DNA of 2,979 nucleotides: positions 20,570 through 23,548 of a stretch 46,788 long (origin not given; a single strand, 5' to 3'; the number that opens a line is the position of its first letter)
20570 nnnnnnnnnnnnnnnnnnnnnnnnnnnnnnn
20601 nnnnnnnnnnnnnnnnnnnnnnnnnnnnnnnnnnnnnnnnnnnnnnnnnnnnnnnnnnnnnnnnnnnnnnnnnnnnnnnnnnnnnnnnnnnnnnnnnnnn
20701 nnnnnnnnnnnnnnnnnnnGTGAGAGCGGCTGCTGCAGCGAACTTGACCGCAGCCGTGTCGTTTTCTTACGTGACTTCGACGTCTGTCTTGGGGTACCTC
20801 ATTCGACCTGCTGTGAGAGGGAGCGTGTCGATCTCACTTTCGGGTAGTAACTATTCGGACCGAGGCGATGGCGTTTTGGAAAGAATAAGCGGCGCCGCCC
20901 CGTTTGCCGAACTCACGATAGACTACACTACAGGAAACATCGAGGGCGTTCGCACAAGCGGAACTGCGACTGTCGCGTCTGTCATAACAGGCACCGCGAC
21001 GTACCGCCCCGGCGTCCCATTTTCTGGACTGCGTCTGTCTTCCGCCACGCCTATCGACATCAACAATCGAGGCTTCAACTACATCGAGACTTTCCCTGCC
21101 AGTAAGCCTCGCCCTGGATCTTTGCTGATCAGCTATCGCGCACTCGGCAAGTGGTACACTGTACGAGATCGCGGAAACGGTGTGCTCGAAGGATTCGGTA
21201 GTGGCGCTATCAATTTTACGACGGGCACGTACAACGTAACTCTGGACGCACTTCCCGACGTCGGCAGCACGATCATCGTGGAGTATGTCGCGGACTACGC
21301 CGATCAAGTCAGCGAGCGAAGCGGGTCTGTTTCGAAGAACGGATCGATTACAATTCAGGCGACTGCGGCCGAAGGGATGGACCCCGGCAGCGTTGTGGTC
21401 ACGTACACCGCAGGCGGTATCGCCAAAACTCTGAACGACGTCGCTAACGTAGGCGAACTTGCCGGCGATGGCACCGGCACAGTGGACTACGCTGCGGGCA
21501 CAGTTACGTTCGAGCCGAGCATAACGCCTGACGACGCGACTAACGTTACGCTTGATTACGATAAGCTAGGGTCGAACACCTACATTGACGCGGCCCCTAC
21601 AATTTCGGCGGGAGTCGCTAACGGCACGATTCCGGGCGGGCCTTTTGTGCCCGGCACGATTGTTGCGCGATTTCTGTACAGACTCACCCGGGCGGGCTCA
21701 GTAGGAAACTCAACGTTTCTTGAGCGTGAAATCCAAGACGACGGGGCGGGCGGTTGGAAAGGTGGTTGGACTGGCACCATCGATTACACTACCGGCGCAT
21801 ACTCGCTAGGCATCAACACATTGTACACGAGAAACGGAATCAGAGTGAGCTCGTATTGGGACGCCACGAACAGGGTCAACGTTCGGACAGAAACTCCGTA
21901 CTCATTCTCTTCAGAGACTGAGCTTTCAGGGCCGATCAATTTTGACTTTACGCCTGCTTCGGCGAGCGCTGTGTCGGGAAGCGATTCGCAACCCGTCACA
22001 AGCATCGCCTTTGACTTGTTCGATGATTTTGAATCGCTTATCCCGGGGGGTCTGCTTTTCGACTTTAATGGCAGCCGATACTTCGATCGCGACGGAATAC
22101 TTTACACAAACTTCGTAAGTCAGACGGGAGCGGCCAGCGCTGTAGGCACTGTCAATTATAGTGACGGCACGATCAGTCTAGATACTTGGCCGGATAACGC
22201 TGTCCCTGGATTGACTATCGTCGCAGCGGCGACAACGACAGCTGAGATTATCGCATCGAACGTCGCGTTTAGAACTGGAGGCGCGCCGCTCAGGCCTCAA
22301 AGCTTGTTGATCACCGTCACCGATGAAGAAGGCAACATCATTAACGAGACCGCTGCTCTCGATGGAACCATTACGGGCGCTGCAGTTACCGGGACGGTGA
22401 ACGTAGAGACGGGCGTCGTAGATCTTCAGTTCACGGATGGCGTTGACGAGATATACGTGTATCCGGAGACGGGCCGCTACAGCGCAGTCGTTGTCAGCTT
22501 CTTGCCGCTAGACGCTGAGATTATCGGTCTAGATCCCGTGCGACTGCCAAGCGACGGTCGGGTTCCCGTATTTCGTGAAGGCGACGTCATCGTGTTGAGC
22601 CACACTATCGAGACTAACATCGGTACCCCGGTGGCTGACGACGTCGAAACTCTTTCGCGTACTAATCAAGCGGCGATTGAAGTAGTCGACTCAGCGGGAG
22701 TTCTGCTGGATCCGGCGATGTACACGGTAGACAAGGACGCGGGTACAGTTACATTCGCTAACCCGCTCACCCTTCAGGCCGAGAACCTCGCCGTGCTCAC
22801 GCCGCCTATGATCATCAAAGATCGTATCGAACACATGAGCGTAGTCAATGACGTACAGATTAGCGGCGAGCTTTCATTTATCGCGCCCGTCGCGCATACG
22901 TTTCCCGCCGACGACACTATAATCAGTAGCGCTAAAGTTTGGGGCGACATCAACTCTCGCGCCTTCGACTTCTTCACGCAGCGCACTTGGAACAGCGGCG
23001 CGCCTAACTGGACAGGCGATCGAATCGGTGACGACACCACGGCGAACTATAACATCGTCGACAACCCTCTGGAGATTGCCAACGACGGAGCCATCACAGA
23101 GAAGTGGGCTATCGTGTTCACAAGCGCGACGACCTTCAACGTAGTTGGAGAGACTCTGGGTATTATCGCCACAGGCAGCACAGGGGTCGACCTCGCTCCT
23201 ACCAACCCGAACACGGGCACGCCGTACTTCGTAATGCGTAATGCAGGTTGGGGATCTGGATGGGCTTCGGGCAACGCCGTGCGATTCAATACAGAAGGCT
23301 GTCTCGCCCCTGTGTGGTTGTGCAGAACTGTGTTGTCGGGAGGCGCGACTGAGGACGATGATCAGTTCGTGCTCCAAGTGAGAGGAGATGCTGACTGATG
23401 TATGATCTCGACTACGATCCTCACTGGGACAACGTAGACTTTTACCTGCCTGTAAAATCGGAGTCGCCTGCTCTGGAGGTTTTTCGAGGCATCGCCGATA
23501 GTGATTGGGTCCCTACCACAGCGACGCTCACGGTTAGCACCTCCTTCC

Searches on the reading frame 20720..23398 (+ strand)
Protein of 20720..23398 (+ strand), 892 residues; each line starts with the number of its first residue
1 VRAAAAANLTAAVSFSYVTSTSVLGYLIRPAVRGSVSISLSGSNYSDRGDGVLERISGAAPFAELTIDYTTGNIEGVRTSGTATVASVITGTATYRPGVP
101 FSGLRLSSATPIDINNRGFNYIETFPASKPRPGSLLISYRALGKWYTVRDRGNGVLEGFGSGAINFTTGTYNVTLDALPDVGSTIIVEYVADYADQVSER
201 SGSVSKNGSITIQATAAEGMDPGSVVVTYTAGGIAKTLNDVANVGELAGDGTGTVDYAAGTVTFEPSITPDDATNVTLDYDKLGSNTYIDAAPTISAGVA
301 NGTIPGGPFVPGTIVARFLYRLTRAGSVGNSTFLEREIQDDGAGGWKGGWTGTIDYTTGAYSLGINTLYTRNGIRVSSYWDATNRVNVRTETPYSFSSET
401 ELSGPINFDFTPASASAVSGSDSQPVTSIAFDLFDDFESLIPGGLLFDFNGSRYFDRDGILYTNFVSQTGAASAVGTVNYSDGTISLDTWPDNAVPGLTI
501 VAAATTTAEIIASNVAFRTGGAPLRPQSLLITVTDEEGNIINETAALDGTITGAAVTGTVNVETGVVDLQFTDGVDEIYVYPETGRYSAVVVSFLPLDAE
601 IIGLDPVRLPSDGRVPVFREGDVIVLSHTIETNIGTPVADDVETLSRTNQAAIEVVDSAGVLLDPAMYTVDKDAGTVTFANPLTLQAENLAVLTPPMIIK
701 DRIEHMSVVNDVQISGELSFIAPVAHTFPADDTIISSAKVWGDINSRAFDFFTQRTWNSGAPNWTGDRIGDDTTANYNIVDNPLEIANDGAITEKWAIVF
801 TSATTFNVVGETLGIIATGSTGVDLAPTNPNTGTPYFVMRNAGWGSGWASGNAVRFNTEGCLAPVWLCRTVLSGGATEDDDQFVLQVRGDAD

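Call 66: search_protein_families(library=phrogs, proteins=[window:20720-23398:+], max_evalue=0.00001)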
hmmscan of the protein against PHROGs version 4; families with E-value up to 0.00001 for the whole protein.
window:20720-23398:+ (892 aa): 2 families
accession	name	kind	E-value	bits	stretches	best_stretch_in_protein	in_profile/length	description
phrog_6128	-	unknown function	1.2e-238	796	1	4-892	282-1199/1200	-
phrog_9261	-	unknown function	6.4e-134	449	1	437-892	261-703/703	-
